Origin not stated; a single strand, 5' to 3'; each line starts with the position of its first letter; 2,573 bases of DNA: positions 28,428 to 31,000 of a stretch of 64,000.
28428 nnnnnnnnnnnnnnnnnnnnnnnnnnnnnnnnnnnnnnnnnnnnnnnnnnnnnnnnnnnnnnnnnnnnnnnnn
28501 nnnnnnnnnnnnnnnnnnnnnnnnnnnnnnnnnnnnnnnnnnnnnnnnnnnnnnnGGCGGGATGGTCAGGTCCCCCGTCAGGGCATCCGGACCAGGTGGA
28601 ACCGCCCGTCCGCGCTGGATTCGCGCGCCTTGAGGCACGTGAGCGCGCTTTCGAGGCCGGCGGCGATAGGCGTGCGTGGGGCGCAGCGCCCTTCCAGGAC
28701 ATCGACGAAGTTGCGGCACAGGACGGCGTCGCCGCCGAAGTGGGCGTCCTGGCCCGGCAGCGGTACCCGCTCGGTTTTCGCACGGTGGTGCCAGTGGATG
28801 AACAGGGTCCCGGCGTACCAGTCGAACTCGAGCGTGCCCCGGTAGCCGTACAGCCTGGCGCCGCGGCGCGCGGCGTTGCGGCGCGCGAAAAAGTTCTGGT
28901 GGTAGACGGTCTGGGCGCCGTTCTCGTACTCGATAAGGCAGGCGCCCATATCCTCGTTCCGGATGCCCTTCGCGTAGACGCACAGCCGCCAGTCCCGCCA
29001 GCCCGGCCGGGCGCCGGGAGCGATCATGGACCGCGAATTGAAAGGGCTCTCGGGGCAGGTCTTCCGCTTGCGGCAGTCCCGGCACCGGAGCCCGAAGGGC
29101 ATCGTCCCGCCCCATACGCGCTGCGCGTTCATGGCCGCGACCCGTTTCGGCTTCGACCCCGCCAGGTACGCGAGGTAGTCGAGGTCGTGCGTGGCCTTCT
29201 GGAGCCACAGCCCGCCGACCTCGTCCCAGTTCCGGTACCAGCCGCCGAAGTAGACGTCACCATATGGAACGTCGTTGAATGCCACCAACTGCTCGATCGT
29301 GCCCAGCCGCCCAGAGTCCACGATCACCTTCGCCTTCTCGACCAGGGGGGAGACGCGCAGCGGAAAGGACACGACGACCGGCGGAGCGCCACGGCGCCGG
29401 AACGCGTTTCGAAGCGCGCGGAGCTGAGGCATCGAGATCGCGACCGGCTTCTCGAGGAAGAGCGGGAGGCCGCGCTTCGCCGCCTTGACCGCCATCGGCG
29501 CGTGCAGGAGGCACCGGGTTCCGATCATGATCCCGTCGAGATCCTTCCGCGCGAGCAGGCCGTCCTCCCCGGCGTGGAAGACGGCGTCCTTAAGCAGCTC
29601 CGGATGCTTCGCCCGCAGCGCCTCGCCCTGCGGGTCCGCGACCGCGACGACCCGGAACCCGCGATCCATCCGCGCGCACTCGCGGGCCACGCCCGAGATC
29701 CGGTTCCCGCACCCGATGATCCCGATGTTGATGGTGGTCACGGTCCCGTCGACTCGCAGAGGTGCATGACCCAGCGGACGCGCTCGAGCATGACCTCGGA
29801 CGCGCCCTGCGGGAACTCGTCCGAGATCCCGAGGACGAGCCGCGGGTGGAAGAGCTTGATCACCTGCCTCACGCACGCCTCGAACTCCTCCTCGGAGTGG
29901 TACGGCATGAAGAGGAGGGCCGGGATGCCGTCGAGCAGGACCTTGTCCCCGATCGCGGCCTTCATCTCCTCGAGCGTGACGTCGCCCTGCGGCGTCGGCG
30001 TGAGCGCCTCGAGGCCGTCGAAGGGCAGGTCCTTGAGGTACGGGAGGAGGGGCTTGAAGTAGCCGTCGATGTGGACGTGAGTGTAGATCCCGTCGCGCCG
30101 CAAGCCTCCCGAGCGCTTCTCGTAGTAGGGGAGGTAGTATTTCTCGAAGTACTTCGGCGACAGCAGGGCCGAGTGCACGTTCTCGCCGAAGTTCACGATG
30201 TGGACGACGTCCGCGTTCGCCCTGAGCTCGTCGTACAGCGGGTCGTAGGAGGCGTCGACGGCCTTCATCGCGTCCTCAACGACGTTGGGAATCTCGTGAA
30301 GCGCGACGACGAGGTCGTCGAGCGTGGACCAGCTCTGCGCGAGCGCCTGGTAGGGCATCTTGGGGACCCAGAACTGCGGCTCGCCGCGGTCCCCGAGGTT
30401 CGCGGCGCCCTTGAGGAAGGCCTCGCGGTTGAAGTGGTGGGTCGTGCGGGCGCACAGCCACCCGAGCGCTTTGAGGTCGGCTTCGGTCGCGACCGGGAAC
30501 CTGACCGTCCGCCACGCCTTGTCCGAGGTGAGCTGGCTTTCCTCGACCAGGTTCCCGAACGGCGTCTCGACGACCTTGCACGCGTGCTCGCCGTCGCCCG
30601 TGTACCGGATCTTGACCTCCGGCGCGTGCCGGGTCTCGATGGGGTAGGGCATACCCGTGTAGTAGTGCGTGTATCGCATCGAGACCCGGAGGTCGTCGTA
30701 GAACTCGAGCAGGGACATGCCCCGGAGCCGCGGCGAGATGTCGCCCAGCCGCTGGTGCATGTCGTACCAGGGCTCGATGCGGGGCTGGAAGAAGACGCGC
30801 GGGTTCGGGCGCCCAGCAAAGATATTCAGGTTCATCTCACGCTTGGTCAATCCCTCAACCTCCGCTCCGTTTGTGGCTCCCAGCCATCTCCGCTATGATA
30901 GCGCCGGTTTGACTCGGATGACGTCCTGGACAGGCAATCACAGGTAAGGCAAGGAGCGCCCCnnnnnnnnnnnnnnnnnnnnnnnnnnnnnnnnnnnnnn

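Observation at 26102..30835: Membrane-anchored class III nucleotidyl cyclase with two unrecognised domains, downstream of a Gfo/Idh/MocA oxidoreductase and a URO-D-like gene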

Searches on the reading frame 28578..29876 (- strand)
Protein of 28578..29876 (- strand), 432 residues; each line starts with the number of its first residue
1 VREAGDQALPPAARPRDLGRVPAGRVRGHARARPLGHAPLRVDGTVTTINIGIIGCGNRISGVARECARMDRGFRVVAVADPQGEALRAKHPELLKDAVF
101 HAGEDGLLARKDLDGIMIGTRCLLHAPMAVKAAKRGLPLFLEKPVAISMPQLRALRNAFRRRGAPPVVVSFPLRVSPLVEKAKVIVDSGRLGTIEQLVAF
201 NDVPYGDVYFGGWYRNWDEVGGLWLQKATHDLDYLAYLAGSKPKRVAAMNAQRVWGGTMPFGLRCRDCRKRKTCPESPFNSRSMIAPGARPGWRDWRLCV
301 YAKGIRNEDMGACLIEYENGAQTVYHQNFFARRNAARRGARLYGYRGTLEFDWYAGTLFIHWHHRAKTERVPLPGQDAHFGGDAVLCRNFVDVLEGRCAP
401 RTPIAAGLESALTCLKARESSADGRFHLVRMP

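Call 4: search_protein_families(library=pfam, proteins=[window:28578-29876:-], max_evalue=1)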
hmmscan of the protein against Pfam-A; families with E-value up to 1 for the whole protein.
window:28578-29876:- (432 aa): 4 families
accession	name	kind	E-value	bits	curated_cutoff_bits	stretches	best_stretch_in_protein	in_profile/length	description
PF22725.1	GFO_IDH_MocA_C3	-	2.4e-16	60.3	27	1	180-350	2-124/124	GFO/IDH/MocA C-terminal domain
PF01408.29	GFO_IDH_MocA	-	2.5e-11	44.8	24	1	49-165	1-115/120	Oxidoreductase family, NAD-binding Rossmann fold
PF02894.22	GFO_IDH_MocA_C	-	6.1e-09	36.4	22.9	1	186-425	4-214/218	Oxidoreductase family, C-terminal alpha/beta domain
PF22685.1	Gal80p_C-like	-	0.087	13.4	29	1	177-253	1-81/152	Gal80p, C-terminal domain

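Call 5: search_protein_families(library=padloc, proteins=[window:28578-29876:-], max_evalue=1)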
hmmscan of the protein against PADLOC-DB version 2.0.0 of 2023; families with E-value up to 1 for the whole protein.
window:28578-29876:- (432 aa): 0 families

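Call 6: search_protein_families(library=ncbifam, proteins=[window:28578-29876:-], max_evalue=1)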
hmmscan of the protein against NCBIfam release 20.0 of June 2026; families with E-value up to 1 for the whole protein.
window:28578-29876:- (432 aa): 10 families
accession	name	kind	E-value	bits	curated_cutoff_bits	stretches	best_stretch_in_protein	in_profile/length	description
TIGR04380.1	myo_inos_iolG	equivalog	9.9e-21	73.9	355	1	49-253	2-199/330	inositol 2-dehydrogenase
NF040723.1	UDP-GlcNAcDh_Arch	equivalog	7.9e-13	48.6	450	1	49-251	1-189/302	UDP-N-acetylglucosamine 3-dehydrogenase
NF052479.1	LevoglcsnDh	equivalog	5.3e-08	32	650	1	108-197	69-157/386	levoglucosan dehydrogenase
NF052679.1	InsChiInosDhIolG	equivalog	1e-07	31.3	540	1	48-192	2-146/343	bifunctional inositol 2-dehydrogenase/D-chiro-inositol 1-dehydrogenase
NF041392.1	XylDh_Gfo6_Halo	equivalog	9.7e-06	24.6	350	1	97-198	71-167/350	D-xylose 1-dehydrogenase Gfo6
NF008607.0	PRK11579.1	subfamily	0.00012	21.2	330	1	49-241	5-191/346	oxidoreductase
NF058561.1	BT_2158_fam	equivalog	0.05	12.2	750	1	110-161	94-145/487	glycoside 3-dehydrogenase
NF047793.1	ResRegPgtA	equivalog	0.089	11.6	650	1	126-162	89-124/414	two-component system response regulator PgtA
NF005875.0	PRK07819.1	subfamily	0.2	11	319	1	50-91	7-48/287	3-hydroxybutyryl-CoA dehydrogenase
NF007574.0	PRK10206.1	equivalog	0.25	10.3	352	1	99-199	52-151/345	oxidoreductase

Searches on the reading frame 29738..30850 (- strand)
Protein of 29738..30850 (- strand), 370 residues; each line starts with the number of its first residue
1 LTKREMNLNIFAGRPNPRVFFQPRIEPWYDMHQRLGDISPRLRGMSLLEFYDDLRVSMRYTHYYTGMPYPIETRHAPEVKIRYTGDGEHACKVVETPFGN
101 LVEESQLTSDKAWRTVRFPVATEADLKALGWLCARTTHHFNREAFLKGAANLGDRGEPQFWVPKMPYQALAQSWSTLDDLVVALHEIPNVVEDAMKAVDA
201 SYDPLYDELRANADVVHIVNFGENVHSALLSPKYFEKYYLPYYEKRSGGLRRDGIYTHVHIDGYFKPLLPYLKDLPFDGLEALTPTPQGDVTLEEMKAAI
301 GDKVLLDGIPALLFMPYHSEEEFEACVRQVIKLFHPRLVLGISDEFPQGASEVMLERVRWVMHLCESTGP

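Call 4: search_protein_families(library=pfam, proteins=[window:29738-30850:-], max_evalue=1)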
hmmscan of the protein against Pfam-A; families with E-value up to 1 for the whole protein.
window:29738-30850:- (370 aa): 1 family
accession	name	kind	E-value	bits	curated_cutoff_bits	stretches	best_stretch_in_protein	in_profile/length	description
PF01208.23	URO-D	-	4.1e-07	29.8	23.9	1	184-351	169-332/346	Uroporphyrinogen decarboxylase (URO-D)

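Call 5: search_protein_families(library=padloc, proteins=[window:29738-30850:-], max_evalue=1)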
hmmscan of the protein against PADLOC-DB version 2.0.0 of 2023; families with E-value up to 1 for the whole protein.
window:29738-30850:- (370 aa): 0 families

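Call 6: search_protein_families(library=ncbifam, proteins=[window:29738-30850:-], max_evalue=1)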
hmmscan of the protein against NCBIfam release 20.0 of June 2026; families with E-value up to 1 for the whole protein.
window:29738-30850:- (370 aa): 2 families
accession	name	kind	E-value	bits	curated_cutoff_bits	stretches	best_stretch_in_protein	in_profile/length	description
NF004889.0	PRK06252.1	subfamily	6.2e-05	22.2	244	1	209-300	191-272/340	methylcobalamin:coenzyme M methyltransferase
TIGR01463.1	mtaA_cmuA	subfamily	0.00052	19.4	235.4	1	211-308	192-282/340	MtaA/CmuA family methyltransferase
